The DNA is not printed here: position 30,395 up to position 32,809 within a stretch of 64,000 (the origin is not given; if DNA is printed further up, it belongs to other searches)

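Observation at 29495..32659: WYL-domain regulator co-transcribed downstream of a tandem two-ring-type AAA+ ATPase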

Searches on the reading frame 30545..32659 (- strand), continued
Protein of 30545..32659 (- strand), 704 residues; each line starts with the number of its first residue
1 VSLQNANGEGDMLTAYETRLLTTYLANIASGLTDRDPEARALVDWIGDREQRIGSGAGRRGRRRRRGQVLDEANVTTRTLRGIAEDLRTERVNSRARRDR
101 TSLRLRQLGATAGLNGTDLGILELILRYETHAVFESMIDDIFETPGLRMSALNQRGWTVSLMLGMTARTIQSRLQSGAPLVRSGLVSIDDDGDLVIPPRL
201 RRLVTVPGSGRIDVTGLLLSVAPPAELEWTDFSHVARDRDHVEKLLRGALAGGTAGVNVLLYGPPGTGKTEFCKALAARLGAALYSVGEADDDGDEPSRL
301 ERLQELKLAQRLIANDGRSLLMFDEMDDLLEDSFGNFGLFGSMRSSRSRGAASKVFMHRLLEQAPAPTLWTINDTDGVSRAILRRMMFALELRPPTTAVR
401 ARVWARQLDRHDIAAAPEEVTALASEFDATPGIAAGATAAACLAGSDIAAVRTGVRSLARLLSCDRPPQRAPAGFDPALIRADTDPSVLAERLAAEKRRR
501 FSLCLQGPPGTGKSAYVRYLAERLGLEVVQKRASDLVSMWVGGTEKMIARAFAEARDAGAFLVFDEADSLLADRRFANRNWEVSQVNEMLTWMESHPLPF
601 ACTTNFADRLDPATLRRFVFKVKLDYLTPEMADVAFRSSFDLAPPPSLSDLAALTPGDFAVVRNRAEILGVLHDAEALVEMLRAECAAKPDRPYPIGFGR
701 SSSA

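Call 12: find_related_loci(query=window:30545-32626:-, collection=genome_contigs, flank=6000)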
Query window:30545-32626:- (693 aa) in genome_contigs; peptide patterns used: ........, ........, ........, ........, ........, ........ (x = any residue, [..] = any of these).
600 stretches matched a pattern (row limit reached: there are more); 583 encode a relative of the query (tblastn E <= 1e-3); the best 80 are kept; 80 distinct loci.
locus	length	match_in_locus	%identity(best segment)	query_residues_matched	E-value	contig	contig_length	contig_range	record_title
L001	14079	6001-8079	89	1-693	0e+0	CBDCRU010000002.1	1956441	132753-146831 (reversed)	MAG: Alphaproteobacteria bacterium isolate 004192cc-7be1-4318-a486-98437b1b10df genome assembly, contig: contig_2, whole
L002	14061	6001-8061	77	1-687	0e+0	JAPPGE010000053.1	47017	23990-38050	MAG: bacterium isolate RHO1_bin_48 NODE_1616_length_47017_cov_11.195924, whole genome shotgun sequence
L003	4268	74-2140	69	1-693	0e+0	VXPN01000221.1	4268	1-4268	MAG: Boseongicola sp. SB0662_bin_57 NODE_12164_length_4268_cov_53.370520, whole genome shotgun sequence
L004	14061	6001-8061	68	1-687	0e+0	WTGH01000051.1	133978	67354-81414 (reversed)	MAG: Rhodospirillaceae bacterium isolate CO36386bin_9 NODE_78_length_133978_cov_39.386043, whole genome shotgun sequence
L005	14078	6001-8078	73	1-690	0e+0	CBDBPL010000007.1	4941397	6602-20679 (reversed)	MAG: Paracoccaceae bacterium isolate 857ffbf3-2d20-4475-ae58-e760ef92b2c1 genome assembly, contig: contig_7, whole genom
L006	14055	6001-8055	65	1-687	0e+0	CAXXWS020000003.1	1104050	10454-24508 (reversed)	MAG: Alphaproteobacteria bacterium isolate 6cdd39bc-b7d8-419f-bd13-d60c8cdfee59 genome assembly, contig: contig_3, whole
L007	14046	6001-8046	67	1-687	0e+0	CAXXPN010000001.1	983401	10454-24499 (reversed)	MAG: Alphaproteobacteria bacterium isolate 777528ef-fd8a-40bb-88bf-29da65da1541 genome assembly, contig: contig_1, whole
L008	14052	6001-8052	64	1-687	0e+0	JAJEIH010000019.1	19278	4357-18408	MAG: Alphaproteobacteria bacterium isolate p16x65bins.40 k141_523964, whole genome shotgun sequence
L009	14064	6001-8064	66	1-687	0e+0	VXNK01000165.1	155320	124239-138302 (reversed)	MAG: Rhodospirillaceae bacterium isolate SB0661_bin_7 NODE_115_length_155320_cov_36.354871, whole genome shotgun sequenc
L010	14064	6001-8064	63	1-687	0e+0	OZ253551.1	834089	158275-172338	MAG: Rhodospirillaceae bacterium isolate 78a68249-97fb-475d-9422-75db5b547fb3 genome assembly, chromosome: 1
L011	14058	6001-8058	65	1-687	0e+0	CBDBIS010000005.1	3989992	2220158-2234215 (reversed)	MAG: Alphaproteobacteria bacterium isolate 1c27fcd0-475b-40ea-bcc6-78b425081152 genome assembly, contig: contig_5, whole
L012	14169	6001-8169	62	1-687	0e+0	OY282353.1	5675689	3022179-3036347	MAG: uncultured Gammaproteobacteria bacterium genome assembly, chromosome: 1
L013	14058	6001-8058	65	1-687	0e+0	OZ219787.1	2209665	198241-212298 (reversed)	MAG: Alphaproteobacteria bacterium isolate 0756efc7-7660-4069-b8ca-5b69e2da9688 genome assembly, chromosome: 3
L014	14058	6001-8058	65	1-687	0e+0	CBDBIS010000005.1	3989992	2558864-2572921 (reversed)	MAG: Alphaproteobacteria bacterium isolate 1c27fcd0-475b-40ea-bcc6-78b425081152 genome assembly, contig: contig_5, whole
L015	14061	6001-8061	62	1-689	0e+0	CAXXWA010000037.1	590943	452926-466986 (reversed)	MAG: uncultured Amylibacter sp. isolate f9fd5a9b-3f3a-4731-ae7a-16830d1686ea genome assembly, contig: contig_37, whole g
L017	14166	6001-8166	61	1-687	0e+0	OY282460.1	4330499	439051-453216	MAG: uncultured Pseudomonadales bacterium genome assembly, chromosome: 1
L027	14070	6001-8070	63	1-687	0e+0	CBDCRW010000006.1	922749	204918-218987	MAG: Alphaproteobacteria bacterium isolate 17552401-cd1b-4c46-aa27-bcf66b51cbf9 genome assembly, contig: contig_6, whole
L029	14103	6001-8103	59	1-687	0e+0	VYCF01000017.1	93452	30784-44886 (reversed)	MAG: Gammaproteobacteria bacterium isolate SB0675_bin_1 NODE_99_length_93452_cov_31.877683, whole genome shotgun sequenc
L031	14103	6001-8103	58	1-687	0e+0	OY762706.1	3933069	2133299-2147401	MAG: Pseudomonadales bacterium isolate de142bf8-e8cc-4dba-9a57-49bc09e2b17e genome assembly, chromosome: 1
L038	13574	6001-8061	57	3-687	0e+0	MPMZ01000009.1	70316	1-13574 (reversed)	MAG: Nitrospira sp. bin75 NODE_692_length_70316_cov_13.1908_ID_1383, whole genome shotgun sequence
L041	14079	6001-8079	54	1-687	0e+0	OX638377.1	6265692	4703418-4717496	MAG: uncultured Latescibacteria bacterium isolate 96736c8f-e424-4c7a-a7cc-5c0d8e7e2df7 genome assembly, chromosome: 1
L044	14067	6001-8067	56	1-687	0e+0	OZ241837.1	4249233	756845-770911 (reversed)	MAG: Arenicellales bacterium isolate e136e302-b5bb-49f9-86ed-29cc4dfdc771 genome assembly, chromosome: 1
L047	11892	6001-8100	58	1-687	0e+0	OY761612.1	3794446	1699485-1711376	MAG: Pseudomonadales bacterium isolate 8826704f-68a6-4665-bbd8-dc2ebed91d17 genome assembly, chromosome: 1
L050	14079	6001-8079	57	1-688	0e+0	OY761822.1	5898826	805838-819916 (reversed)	MAG: Gammaproteobacteria bacterium isolate 26270776-605d-492c-ad89-c005c466fdfd genome assembly, chromosome: 1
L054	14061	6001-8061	56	3-687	0e+0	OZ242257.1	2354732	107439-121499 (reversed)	MAG: Nitrospirales bacterium isolate 66fd3267-97ed-4924-ace5-d8bca7d64734 genome assembly, chromosome: 1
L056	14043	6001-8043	55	2-687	0e+0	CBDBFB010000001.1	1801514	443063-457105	MAG: uncultured Candidatus Binatia bacterium isolate 1f458a18-970d-4e2d-a946-a0f588cd1ee1 genome assembly, contig: conti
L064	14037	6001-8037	55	2-687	0e+0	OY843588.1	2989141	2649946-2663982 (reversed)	MAG: Nitrospirales bacterium isolate 9819de21-22ad-4990-9a47-e653be90bc7c genome assembly, chromosome: 1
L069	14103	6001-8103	56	1-687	0e+0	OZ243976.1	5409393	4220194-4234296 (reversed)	MAG: Gammaproteobacteria bacterium isolate 16632d52-ba02-4dd1-a452-c1d69d7653ac genome assembly, chromosome: 1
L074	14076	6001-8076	53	1-687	0e+0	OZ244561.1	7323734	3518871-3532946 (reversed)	MAG: Candidatus Latescibacterota bacterium isolate 14245923-b953-489b-b549-9f362580a9e9 genome assembly, chromosome: 1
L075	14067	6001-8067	56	1-687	0e+0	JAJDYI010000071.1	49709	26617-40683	MAG: Alphaproteobacteria bacterium isolate jk18x34bins.19 k141_157304, whole genome shotgun sequence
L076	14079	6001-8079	54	1-687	0e+0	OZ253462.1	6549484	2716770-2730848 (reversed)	MAG: Candidatus Latescibacterota bacterium isolate 85c596c4-e601-42f5-bc00-22a25924bb3e genome assembly, chromosome: 1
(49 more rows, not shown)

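Call 13: search_solved_structures(query=window:30545-32626:-, max_evalue=0.001)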
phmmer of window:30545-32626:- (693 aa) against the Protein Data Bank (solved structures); distinct sequences matched with E-value up to 0.001: 251 (the best 60 are shown).
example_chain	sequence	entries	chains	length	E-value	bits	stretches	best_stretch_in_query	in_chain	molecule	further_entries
5vc7_A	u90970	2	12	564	1.9e-21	79.3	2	491-647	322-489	VCP-like ATPase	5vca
5g4g_A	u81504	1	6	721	4.1e-21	78.2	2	491-647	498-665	VCP-LIKE ATPASE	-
5g4f_A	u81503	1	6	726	4.2e-21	78.2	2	491-647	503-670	VCP-LIKE ATPASE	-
9bji_A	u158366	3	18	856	2e-19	72.6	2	492-607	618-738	Nuclear valosin-containing protein-like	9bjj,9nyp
6chs_H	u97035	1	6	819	6.8e-19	70.9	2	492-618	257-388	Putative cell division control protein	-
6oaa_B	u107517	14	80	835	7.2e-19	70.8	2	492-619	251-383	Cell division control protein 48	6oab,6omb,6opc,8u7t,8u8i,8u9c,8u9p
8dar_A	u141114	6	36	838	7.3e-19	70.8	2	492-619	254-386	Cell division control protein 48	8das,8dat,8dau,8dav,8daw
6oa9_A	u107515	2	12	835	1.8e-18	69.5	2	492-619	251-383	Cell division control protein 48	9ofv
7wub_D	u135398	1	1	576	1.6e-17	66.3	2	491-615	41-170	Transitional endoplasmic reticulum ATPase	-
7wub_C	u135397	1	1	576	1.6e-17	66.3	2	491-615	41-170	Transitional endoplasmic reticulum ATPase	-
7rlh_A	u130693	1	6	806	1.7e-17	66.3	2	491-615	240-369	Transitional endoplasmic reticulum ATPase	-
7rlg_A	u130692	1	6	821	1.8e-17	66.2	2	491-615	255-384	Transitional endoplasmic reticulum ATPase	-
6mck_A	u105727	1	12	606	1.9e-17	66.1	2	491-615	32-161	Transitional endoplasmic reticulum ATPase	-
8rs9_A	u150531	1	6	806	2.8e-17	65.5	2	491-615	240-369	Transitional endoplasmic reticulum ATPase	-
8r0e_A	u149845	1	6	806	3.7e-17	65.1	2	491-615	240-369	Transitional endoplasmic reticulum ATPase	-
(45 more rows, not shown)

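Call 17: search_protein_families(library=pfam, proteins=[L064:9249-10709:+, L027:9736-12477:+, L075:9178-9813:+, L017:9988-11478:+], max_evalue=0.001)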
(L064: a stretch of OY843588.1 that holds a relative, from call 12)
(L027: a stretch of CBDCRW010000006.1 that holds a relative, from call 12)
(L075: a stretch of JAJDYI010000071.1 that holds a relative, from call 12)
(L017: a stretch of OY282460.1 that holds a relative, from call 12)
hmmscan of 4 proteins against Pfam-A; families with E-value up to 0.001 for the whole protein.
L064:9249-10709:+ (486 aa): 1 family
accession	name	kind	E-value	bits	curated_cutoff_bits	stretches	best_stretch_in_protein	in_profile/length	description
PF14281.12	PDDEXK_4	-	4.9e-15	56.4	22.3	1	90-232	12-166/183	PD-(D/E)XK nuclease superfamily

L027:9736-12477:+ (913 aa): 1 family
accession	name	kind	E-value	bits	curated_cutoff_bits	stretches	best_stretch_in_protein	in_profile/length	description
PF12705.13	PDDEXK_1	-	5.6e-18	66.2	22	1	611-831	3-186/247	PD-(D/E)XK nuclease superfamily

L075:9178-9813:+ (211 aa): 0 families

L017:9988-11478:+ (496 aa): 2 families
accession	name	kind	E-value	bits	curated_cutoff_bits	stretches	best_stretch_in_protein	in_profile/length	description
PF11074.14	DUF2779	-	2.7e-34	118.6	23.3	1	301-422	2-126/126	Domain of unknown function(DUF2779)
PF13482.12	RNase_H_2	-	0.00014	22.3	22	1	324-488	17-164/165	RNase_H superfamily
